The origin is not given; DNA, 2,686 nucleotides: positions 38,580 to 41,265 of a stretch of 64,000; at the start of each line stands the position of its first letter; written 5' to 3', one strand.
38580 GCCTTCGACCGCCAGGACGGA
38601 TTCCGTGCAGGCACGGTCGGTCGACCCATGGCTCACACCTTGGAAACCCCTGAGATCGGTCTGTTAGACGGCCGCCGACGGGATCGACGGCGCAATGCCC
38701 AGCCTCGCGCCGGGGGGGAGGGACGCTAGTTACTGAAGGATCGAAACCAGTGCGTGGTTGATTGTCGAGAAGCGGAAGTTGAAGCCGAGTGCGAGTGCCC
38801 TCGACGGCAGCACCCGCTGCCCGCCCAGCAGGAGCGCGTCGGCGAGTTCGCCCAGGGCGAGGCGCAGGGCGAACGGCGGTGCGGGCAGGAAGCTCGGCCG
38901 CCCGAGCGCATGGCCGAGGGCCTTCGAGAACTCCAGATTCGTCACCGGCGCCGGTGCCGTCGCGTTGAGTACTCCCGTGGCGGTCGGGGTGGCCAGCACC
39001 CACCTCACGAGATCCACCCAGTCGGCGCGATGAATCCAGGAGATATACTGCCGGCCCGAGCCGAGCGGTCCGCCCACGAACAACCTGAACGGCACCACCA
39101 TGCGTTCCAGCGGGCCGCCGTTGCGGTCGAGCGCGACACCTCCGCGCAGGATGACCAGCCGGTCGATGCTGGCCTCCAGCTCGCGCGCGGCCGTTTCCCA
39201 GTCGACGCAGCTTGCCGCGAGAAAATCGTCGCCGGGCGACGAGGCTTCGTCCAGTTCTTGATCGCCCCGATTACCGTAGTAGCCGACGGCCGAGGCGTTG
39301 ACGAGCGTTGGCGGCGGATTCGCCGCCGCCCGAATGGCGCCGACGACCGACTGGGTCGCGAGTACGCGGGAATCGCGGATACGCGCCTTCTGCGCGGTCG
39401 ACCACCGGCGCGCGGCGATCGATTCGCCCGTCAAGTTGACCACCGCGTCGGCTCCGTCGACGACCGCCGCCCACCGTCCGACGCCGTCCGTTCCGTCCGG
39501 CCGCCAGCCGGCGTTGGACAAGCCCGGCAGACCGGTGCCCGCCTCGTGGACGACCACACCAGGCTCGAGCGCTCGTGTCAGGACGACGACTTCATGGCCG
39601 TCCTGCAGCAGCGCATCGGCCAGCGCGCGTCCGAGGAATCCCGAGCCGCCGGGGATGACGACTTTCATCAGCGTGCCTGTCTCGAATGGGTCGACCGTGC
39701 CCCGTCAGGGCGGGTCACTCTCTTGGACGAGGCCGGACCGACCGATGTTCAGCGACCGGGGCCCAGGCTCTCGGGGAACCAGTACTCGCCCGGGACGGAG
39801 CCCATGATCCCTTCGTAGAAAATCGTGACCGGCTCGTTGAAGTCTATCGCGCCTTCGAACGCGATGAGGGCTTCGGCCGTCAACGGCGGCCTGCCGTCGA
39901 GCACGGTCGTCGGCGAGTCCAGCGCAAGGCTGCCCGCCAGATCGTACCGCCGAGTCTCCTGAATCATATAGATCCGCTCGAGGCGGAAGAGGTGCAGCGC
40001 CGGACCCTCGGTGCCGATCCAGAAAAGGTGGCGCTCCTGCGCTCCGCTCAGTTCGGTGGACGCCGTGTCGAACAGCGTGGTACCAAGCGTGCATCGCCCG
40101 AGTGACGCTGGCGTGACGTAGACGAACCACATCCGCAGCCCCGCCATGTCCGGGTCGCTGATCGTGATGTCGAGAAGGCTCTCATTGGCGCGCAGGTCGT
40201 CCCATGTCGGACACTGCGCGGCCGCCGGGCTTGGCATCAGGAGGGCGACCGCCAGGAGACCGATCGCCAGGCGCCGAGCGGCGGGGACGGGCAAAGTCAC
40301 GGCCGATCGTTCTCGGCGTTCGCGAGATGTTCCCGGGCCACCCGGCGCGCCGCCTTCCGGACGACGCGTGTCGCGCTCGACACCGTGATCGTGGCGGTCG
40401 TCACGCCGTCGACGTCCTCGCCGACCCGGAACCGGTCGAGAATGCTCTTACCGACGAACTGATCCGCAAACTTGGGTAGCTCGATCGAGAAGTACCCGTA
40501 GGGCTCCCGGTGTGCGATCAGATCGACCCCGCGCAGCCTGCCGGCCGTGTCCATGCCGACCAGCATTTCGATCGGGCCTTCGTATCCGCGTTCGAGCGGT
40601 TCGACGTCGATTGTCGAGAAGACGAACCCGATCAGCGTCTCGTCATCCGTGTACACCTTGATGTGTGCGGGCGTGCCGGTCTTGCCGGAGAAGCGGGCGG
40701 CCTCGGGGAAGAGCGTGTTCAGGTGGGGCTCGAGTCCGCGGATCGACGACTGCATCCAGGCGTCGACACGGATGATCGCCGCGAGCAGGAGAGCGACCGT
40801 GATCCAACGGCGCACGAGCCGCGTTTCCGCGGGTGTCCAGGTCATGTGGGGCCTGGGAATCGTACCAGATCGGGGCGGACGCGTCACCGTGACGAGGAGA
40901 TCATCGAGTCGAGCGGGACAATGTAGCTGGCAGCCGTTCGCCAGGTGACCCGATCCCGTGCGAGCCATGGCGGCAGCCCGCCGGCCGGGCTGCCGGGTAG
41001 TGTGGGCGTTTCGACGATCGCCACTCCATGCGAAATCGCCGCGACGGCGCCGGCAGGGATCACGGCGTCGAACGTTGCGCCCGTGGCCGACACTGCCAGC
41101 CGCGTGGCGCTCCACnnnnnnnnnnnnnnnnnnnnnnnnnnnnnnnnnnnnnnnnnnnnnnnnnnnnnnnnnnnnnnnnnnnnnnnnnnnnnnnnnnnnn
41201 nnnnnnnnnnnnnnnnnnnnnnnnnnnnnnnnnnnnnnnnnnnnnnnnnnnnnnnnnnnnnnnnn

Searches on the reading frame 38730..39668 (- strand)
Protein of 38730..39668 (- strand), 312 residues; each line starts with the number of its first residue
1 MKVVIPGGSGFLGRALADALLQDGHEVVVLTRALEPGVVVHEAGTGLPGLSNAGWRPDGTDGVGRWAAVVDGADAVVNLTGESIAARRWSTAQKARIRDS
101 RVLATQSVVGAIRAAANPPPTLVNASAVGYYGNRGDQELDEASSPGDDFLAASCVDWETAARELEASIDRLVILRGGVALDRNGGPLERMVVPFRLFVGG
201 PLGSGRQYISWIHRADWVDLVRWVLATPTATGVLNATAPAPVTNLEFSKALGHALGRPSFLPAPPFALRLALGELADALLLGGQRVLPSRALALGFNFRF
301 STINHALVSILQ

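Call 18: search_protein_families(library=pfam, proteins=[window:38730-39668:-])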
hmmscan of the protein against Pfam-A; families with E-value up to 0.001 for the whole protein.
window:38730-39668:- (312 aa): 4 families
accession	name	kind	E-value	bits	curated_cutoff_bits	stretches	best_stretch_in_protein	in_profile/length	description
PF08338.16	DUF1731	-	8.3e-18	64.3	27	1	263-308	1-45/47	Domain of unknown function (DUF1731)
PF01370.27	Epimerase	-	1.8e-14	54.1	20.9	1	3-142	1-130/240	NAD dependent epimerase/dehydratase family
PF16363.11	GDP_Man_Dehyd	-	6.4e-06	26.3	27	1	5-142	2-144/332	GDP-mannose 4,6 dehydratase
PF13460.12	NAD_binding_10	-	0.00056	20.3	27.2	0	7-185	1-152/184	NAD(P)H-binding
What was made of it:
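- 38730..39668 (-): Epimerase/DUF1731 (TIGR01777-like) gene whose stop codon lies 18 nt before copy B. Pfam PF08338 and PF01370 (call 18).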

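Call 43: find_homologous_proteins(query=window:38730-39668:-)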
Query window:38730-39668:- (312 aa): 6887 proteins with E <= 0.001 among 8000 candidates; the best 120 are listed.
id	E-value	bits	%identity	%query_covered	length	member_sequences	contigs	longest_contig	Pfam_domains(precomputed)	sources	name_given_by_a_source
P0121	5.5e-200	681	100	100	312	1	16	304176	PF08338.17,PF16363.12,PF01370.28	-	-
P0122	7.8e-186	635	93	100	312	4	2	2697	PF08338.17,PF16363.12,PF01370.28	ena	-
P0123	9.7e-162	556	81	100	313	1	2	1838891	PF08338.17,PF16363.12,PF01370.28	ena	-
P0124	7.9e-158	543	78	100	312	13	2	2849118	PF08338.17,PF01370.28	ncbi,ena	-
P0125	1.4e-155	535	78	100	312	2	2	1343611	PF08338.17,PF16363.12,PF01370.28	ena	-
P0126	7.6e-155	533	77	100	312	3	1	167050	PF08338.17,PF16363.12,PF01370.28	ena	-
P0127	2.3e-154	531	78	100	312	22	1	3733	PF08338.17,PF16363.12,PF01370.28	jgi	-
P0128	3.4e-154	531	77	100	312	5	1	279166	PF08338.17,PF16363.12,PF01370.28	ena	-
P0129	1.3e-152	526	77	100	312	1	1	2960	PF08338.17,PF16363.12,PF01370.28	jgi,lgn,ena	-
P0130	4.1e-148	511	73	100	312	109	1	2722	PF08338.17,PF01370.28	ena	-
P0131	1.9e-147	509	73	100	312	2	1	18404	PF08338.17,PF01370.28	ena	-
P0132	1.3e-144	499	71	100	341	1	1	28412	PF08338.17,PF16363.12,PF01370.28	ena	-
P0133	2.3e-144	499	72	100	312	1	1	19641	PF08338.17,PF01370.28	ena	-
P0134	3.9e-142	491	70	100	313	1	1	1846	PF08338.17,PF16363.12,PF01370.28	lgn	-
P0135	7.7e-138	477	70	100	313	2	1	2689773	PF08338.17,PF16363.12,PF01370.28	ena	-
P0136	1.6e-118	414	63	100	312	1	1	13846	PF08338.17,PF01370.28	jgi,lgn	jgi:hypothetical protein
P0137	3.8e-118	412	63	100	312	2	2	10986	PF08338.17,PF13460.13,PF01370.28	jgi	jgi:uncharacterized protein (TIGR01777 family)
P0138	9.1e-118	411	62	100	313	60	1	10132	PF08338.17,PF13460.13,PF01370.28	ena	-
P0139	9.0e-117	408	60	100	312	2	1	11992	PF08338.17,PF01370.28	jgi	jgi:hypothetical protein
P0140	9.7e-116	405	61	100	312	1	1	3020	PF08338.17,PF01370.28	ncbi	-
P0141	1.1e-115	404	61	100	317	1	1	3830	PF08338.17,PF01370.28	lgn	-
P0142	1.2e-115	404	60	100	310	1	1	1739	PF08338.17,PF05368.20,PF01370.28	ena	-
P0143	1.2e-115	404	62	100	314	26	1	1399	PF08338.17,PF16363.12,PF13460.13,PF01370.28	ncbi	-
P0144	1.5e-115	404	60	100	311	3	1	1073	PF08338.17,PF16363.12,PF05368.20,PF01370.28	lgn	-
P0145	3.7e-115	403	60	100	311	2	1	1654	PF08338.17,PF01370.28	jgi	jgi:hypothetical protein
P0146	5.1e-115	402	61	100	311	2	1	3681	PF08338.17,PF01370.28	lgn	-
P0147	5.9e-115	402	59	100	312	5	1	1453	PF08338.17,PF01370.28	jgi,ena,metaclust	metaclust:\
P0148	7.4e-115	402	59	100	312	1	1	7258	PF08338.17,PF01370.28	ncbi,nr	ncbi:MAG: TIGR01777 family oxidoreductase [Acidobacteria bacterium]|nr:TIGR01777 family oxidoreducta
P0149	1.1e-114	401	72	78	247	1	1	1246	PF01370.28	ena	-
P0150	1.3e-114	401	59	100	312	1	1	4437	PF08338.17,PF01370.28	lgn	-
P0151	2.1e-114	400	59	100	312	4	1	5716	PF08338.17,PF01370.28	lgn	-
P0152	2.4e-114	400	59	100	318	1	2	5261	PF08338.17,PF16363.12,PF01370.28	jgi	jgi:uncharacterized protein (TIGR01777 family)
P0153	2.8e-114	400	62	100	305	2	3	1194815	PF08338.17,PF13460.13,PF01370.28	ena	-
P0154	3.2e-114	400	60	100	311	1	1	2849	PF08338.17,PF01370.28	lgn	-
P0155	4.9e-114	399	60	98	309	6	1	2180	PF08338.17,PF01370.28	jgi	jgi:uncharacterized protein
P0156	1.0e-113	398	60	100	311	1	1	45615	PF08338.17,PF01370.28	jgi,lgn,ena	-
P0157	1.4e-113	398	58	100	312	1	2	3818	PF08338.17,PF01370.28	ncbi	-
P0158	1.4e-113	397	60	100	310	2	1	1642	PF08338.17,PF01370.28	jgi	jgi:uncharacterized protein (TIGR01777 family)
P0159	1.9e-113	397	60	100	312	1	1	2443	PF08338.17,PF01370.28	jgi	jgi:hypothetical protein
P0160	1.9e-113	397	60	100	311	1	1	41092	PF08338.17,PF01370.28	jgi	jgi:hypothetical protein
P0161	2.0e-113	397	59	100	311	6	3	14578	PF08338.17,PF01370.28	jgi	jgi:uncharacterized protein (TIGR01777 family)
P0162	2.9e-113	396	58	100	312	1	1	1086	PF08338.17,PF01370.28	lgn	-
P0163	6.2e-113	395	59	100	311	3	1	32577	PF08338.17,PF01370.28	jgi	jgi:uncharacterized protein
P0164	6.6e-113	395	61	100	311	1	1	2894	PF08338.17,PF01370.28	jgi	jgi:uncharacterized protein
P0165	1.2e-112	394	59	100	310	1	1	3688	PF08338.17,PF01370.28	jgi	jgi:uncharacterized protein (TIGR01777 family)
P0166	1.3e-112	394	59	100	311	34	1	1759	PF08338.17,PF01370.28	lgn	-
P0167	1.8e-112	394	57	97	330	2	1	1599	PF08338.17,PF01370.28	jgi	jgi:uncharacterized protein (TIGR01777 family)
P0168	4.5e-112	392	56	100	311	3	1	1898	PF08338.17,PF01370.28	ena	-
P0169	7.4e-112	392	59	100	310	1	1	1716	PF08338.17,PF01370.28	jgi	jgi:uncharacterized protein (TIGR01777 family)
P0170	8.7e-112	392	60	98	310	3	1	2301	PF08338.17,PF01370.28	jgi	jgi:uncharacterized protein (TIGR01777 family)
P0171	1.1e-111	391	59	100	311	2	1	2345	PF08338.17,PF01370.28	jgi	jgi:hypothetical protein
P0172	1.9e-111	390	57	99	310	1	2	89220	PF08338.17,PF01370.28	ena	-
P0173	2.2e-111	390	61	100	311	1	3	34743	PF08338.17,PF01370.28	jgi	jgi:uncharacterized protein (TIGR01777 family)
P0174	2.3e-111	390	57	98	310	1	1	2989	PF08338.17,PF01370.28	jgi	jgi:uncharacterized protein (TIGR01777 family)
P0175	3.0e-111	390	57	100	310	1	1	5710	PF08338.17,PF05368.20,PF01370.28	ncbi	-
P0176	4.1e-111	389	59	100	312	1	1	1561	PF08338.17,PF01370.28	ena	-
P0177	4.2e-111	389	61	99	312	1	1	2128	PF08338.17,PF01370.28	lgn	-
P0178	4.4e-111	389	58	100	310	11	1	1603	PF08338.17,PF01370.28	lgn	-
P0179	7.1e-111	389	58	100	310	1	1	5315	PF08338.17,PF16363.12,PF01370.28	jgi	jgi:uncharacterized protein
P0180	1.0e-110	388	56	100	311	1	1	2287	PF08338.17,PF13579.13,PF01370.28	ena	-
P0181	1.1e-110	388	58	100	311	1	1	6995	PF08338.17,PF01370.28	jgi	jgi:uncharacterized protein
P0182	1.7e-110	387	57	99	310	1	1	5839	PF08338.17,PF01370.28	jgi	jgi:uncharacterized protein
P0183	2.1e-110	387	61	100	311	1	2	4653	PF08338.17,PF01370.28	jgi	jgi:uncharacterized protein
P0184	2.5e-110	387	55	100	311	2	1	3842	PF08338.17,PF01370.28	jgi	jgi:uncharacterized protein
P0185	2.7e-110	387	61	100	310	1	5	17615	PF08338.17,PF16363.12,PF01370.28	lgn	-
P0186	2.8e-110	387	57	100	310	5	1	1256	PF08338.17,PF01370.28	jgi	jgi:uncharacterized protein (TIGR01777 family)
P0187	3.1e-110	386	57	100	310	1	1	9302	PF08338.17,PF01370.28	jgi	jgi:uncharacterized protein (TIGR01777 family)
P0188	4.1e-110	386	58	100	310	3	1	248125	PF08338.17,PF01370.28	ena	-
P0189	4.9e-110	386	56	100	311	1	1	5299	PF08338.17,PF16363.12,PF01370.28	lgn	-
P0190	6.7e-110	385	57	100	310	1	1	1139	PF08338.17,PF01370.28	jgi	jgi:uncharacterized protein (TIGR01777 family)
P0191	7.5e-110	385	56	98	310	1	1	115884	PF08338.17,PF01370.28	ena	-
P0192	9.9e-110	385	56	100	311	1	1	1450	PF08338.17,PF01370.28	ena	-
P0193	1.1e-109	385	56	100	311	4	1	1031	PF08338.17,PF01370.28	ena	-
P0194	1.4e-109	384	58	100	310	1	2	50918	PF08338.17,PF01370.28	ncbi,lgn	-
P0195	1.6e-109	384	59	100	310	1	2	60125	PF08338.17,PF01370.28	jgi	jgi:uncharacterized protein (TIGR01777 family)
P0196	1.7e-109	384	55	100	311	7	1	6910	PF08338.17,PF01370.28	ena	-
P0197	1.9e-109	384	60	100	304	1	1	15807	PF08338.17,PF16363.12,PF13460.13,PF01370.28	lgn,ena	-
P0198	2.7e-109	383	56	98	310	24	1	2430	PF08338.17,PF01370.28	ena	-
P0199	2.8e-109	383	58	100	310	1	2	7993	PF08338.17,PF01370.28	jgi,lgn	-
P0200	3.1e-109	383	59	100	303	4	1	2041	PF08338.17,PF16363.12,PF13460.13,PF01370.28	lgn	-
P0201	3.3e-109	383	60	100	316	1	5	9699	PF08338.17,PF01370.28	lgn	-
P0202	3.6e-109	383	56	100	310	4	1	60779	PF08338.17,PF01370.28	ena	-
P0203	4.2e-109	383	57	100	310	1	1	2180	PF08338.17,PF01370.28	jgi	jgi:uncharacterized protein (TIGR01777 family)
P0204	4.4e-109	383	57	100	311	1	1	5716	PF08338.17,PF01370.28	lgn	-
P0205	4.9e-109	383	59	100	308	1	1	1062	PF08338.17,PF16363.12,PF01370.28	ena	-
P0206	4.9e-109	383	59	100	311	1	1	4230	PF08338.17,PF16363.12,PF01370.28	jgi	jgi:uncharacterized protein (TIGR01777 family)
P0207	5.7e-109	382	57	100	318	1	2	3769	PF08338.17,PF01370.28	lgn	-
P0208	8.7e-109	382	55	100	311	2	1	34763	PF08338.17,PF05368.20,PF01370.28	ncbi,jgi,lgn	ncbi:MAG: uncharacterized protein V7647_4190 [Acidobacteriota bacterium]|jgi:uncharacterized protein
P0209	9.1e-109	382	60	100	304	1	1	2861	PF08338.17,PF16363.12,PF13460.13,PF01370.28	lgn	-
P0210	9.6e-109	382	60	100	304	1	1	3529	PF08338.17,PF16363.12,PF01370.28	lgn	-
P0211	1.2e-108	381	59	100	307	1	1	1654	PF08338.17,PF16363.12,PF13460.13,PF01370.28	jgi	jgi:uncharacterized protein (TIGR01777 family)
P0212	1.3e-108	381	57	100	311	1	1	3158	PF08338.17,PF01370.28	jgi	jgi:uncharacterized protein (TIGR01777 family)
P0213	1.7e-108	381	60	100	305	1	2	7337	PF08338.17,PF16363.12,PF13460.13,PF01370.28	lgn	-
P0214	1.7e-108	381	58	100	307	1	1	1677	PF08338.17,PF16363.12,PF13460.13,PF01370.28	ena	-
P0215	1.7e-108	381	59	100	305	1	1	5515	PF08338.17,PF16363.12,PF13460.13,PF01370.28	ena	-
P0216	2.0e-108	381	57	100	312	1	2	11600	PF08338.17,PF16363.12,PF01370.28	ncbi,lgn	-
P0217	2.3e-108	380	56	100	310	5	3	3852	PF08338.17,PF01370.28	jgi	jgi:uncharacterized protein (TIGR01777 family)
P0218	2.4e-108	380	59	100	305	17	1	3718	PF08338.17,PF16363.12,PF01370.28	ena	-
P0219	2.4e-108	380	57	100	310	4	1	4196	PF08338.17,PF01370.28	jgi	jgi:uncharacterized protein (TIGR01777 family)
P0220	2.6e-108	380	60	100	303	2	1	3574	PF08338.17,PF16363.12,PF13460.13,PF01370.28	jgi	jgi:uncharacterized protein (TIGR01777 family)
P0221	2.9e-108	380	59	100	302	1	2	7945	PF08338.17,PF16363.12,PF01370.28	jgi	jgi:uncharacterized protein (TIGR01777 family)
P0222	3.0e-108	380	59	100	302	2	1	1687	PF08338.17,PF01370.28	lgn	-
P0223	3.0e-108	380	57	100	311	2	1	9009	PF08338.17,PF01370.28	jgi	jgi:uncharacterized protein (TIGR01777 family)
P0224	3.4e-108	380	55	100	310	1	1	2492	PF08338.17,PF01370.28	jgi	jgi:uncharacterized protein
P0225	4.6e-108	379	58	100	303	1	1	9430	PF08338.17,PF16363.12,PF01370.28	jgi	jgi:uncharacterized protein (TIGR01777 family)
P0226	4.9e-108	379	56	100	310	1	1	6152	PF08338.17,PF16363.12,PF01370.28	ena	-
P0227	7.8e-108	379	57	100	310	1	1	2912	PF08338.17,PF01370.28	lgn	-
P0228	8.6e-108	378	58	100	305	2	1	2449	PF08338.17,PF16363.12,PF13460.13,PF01370.28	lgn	-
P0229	9.1e-108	378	60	100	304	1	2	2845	PF08338.17,PF16363.12,PF01370.28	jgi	jgi:uncharacterized protein (TIGR01777 family)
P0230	9.2e-108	378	56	100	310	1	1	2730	PF08338.17,PF16363.12,PF01370.28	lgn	-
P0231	9.2e-108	378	56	100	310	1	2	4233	PF08338.17,PF16363.12,PF01370.28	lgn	-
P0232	1.0e-107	378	56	100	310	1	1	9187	PF08338.17,PF01370.28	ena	-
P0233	1.1e-107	378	59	100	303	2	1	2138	PF08338.17,PF16363.12,PF13460.13,PF01370.28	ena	-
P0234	1.1e-107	378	56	100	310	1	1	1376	PF08338.17,PF16363.12,PF01370.28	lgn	-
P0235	1.2e-107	378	58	100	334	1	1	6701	PF08338.17,PF16363.12,PF01370.28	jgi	jgi:uncharacterized protein (TIGR01777 family)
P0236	1.2e-107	378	59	100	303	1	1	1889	PF08338.17,PF16363.12,PF01370.28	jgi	jgi:uncharacterized protein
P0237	1.3e-107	378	56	100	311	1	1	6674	PF08338.17,PF16363.12,PF01370.28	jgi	jgi:hypothetical protein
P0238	1.3e-107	378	59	100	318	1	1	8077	PF08338.17,PF16363.12,PF13460.13,PF01370.28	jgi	jgi:uncharacterized protein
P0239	1.4e-107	378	60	100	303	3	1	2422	PF08338.17,PF13460.13,PF01370.28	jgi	jgi:uncharacterized protein (TIGR01777 family)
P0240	1.4e-107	378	58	100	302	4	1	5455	PF08338.17,PF01370.28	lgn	-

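Call 45: find_encoding_contigs(protein=P0122, flank=10000, max_places=3)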
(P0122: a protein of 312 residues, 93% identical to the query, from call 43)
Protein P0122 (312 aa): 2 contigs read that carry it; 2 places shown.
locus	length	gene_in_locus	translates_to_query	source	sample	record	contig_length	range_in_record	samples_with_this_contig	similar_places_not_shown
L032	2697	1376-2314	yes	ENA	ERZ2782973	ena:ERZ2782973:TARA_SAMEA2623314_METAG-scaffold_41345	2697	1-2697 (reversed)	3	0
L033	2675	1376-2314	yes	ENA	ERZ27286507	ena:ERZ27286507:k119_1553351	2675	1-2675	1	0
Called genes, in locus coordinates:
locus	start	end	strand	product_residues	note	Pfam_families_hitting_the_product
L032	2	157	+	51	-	?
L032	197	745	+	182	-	PF04205:FMN_bind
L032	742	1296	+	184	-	-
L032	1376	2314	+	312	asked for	PF01370:Epimerase, PF16363:GDP_Man_Dehyd (faint), PF08338:DUF1731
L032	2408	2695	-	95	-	?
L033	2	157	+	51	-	?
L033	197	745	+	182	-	PF04205:FMN_bind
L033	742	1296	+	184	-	-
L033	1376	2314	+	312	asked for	PF01370:Epimerase, PF16363:GDP_Man_Dehyd (faint), PF08338:DUF1731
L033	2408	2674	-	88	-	?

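Call 46: find_encoding_contigs(protein=P0123, flank=10000, max_places=2)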
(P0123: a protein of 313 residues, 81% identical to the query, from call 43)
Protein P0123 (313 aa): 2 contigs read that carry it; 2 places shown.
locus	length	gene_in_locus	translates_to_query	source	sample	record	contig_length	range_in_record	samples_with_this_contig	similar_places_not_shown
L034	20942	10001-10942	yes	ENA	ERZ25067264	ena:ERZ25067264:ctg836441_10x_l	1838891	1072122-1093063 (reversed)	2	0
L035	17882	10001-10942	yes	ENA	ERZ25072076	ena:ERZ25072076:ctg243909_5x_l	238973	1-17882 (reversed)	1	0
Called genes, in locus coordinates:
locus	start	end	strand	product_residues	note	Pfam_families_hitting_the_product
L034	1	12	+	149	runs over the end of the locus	PF00376:MerR (faint), PF12728:HTH_17, PF03459:TOBE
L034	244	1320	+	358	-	PF01839:FG-GAP (faint), PF13517:FG-GAP_3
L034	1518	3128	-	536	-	PF00756:Esterase (weak)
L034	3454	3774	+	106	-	PF01502:PRA-CH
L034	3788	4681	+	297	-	PF01634:HisG, PF08029:HisG_C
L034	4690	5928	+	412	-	PF00815:Histidinol_dh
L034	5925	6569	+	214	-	PF00475:IGPD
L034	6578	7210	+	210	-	PF00117:GATase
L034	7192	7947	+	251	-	PF00977:His_biosynth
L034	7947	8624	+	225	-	PF00977:His_biosynth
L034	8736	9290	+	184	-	PF04205:FMN_bind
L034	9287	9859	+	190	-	-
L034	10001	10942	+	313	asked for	PF01370:Epimerase, PF16363:GDP_Man_Dehyd (faint), PF08338:DUF1731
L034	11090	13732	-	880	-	PF02585:PIG-L, PF10633:NPCBM_assoc (weak)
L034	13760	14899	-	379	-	PF13439:Glyco_transf_4, PF13477:Glyco_trans_4_2, PF13579:Glyco_trans_4_4, PF20706:GT4-conflict, PF00534:Glycos_transf_1, PF13692:Glyco_trans_1_4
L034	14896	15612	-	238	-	PF02585:PIG-L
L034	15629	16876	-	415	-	PF00890:FAD_binding_2 (weak), PF01266:DAO, PF07992:Pyr_redox_2 (weak), PF13450:NAD_binding_8 (faint)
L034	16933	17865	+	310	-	-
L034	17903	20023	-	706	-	PF02985:HEAT (faint), PF13646:HEAT_2, PF00160:Pro_isomerase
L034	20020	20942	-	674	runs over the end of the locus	PF03571:Peptidase_M49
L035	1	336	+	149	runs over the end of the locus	PF00376:MerR (faint), PF12728:HTH_17, PF03459:TOBE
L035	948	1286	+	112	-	PF13517:FG-GAP_3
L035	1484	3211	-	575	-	PF00756:Esterase (weak)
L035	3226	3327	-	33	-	-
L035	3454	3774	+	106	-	PF01502:PRA-CH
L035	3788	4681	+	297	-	PF01634:HisG, PF08029:HisG_C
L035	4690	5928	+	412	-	PF00815:Histidinol_dh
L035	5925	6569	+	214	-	PF00475:IGPD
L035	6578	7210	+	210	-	PF00117:GATase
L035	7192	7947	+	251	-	PF00977:His_biosynth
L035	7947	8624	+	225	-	PF00977:His_biosynth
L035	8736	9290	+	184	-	PF04205:FMN_bind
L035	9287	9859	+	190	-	-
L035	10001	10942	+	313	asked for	PF01370:Epimerase, PF16363:GDP_Man_Dehyd (faint), PF08338:DUF1731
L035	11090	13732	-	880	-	PF02585:PIG-L, PF10633:NPCBM_assoc (weak)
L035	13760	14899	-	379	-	PF13439:Glyco_transf_4, PF13477:Glyco_trans_4_2, PF13579:Glyco_trans_4_4, PF20706:GT4-conflict, PF00534:Glycos_transf_1, PF13692:Glyco_trans_1_4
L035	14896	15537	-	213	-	PF02585:PIG-L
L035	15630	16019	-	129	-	PF01266:DAO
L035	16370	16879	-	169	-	PF00890:FAD_binding_2 (weak), PF01266:DAO, PF07992:Pyr_redox_2, PF13450:NAD_binding_8 (weak)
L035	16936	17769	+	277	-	-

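Call 47: find_encoding_contigs(protein=P0124, flank=10000, max_places=2)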
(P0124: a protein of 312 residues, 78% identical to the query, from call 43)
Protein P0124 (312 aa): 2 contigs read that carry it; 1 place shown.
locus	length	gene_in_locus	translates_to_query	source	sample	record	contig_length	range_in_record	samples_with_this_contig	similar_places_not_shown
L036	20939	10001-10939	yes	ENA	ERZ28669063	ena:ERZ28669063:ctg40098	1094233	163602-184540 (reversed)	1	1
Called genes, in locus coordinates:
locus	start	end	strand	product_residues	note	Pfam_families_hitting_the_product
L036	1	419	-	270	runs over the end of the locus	PF01547:SBP_bac_1, PF13531:SBP_bac_11, PF12974:Phosphonate-bd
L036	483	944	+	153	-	PF00376:MerR (faint), PF12728:HTH_17, PF13411:MerR_1 (faint), PF03459:TOBE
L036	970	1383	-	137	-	PF02276:CytoC_RC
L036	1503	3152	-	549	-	PF00756:Esterase (weak)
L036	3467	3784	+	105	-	PF01502:PRA-CH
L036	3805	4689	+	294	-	PF01634:HisG, PF08029:HisG_C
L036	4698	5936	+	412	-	PF00815:Histidinol_dh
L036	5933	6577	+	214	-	PF00475:IGPD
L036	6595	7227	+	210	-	PF00117:GATase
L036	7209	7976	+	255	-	PF00977:His_biosynth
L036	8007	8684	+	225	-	PF00977:His_biosynth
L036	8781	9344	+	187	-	PF04205:FMN_bind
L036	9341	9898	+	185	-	-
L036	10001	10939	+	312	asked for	PF01370:Epimerase, PF08338:DUF1731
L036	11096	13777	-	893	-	PF02585:PIG-L, PF10633:NPCBM_assoc (weak)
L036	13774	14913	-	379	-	PF13439:Glyco_transf_4, PF13477:Glyco_trans_4_2, PF13579:Glyco_trans_4_4, PF00534:Glycos_transf_1, PF13692:Glyco_trans_1_4, PF20706:GT4-conflict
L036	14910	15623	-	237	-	PF02585:PIG-L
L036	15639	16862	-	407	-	PF00890:FAD_binding_2 (weak), PF01266:DAO, PF07992:Pyr_redox_2, PF13450:NAD_binding_8 (weak), PF01593:Amino_oxidase (faint)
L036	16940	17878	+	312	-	-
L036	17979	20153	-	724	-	PF02985:HEAT (faint), PF12717:Cnd1 (faint), PF13646:HEAT_2, PF00160:Pro_isomerase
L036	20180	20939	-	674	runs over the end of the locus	PF03571:Peptidase_M49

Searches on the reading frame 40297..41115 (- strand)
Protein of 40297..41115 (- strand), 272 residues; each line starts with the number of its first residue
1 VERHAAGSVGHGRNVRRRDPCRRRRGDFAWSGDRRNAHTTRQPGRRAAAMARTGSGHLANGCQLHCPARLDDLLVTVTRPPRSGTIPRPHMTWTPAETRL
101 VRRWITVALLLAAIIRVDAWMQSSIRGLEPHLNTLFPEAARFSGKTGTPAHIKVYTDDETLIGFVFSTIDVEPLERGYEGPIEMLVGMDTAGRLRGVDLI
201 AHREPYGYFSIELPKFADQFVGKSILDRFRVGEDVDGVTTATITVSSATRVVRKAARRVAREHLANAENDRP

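Call 63: search_protein_families(library=pfam, proteins=[window:40297-41115:-], max_evalue=0.00001)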
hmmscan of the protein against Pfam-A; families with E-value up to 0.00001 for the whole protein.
window:40297-41115:- (272 aa): 1 family
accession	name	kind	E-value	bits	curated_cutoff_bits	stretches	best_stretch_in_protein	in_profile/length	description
PF04205.19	FMN_bind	-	1.3e-10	42.2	22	1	177-256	1-76/77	FMN-binding domain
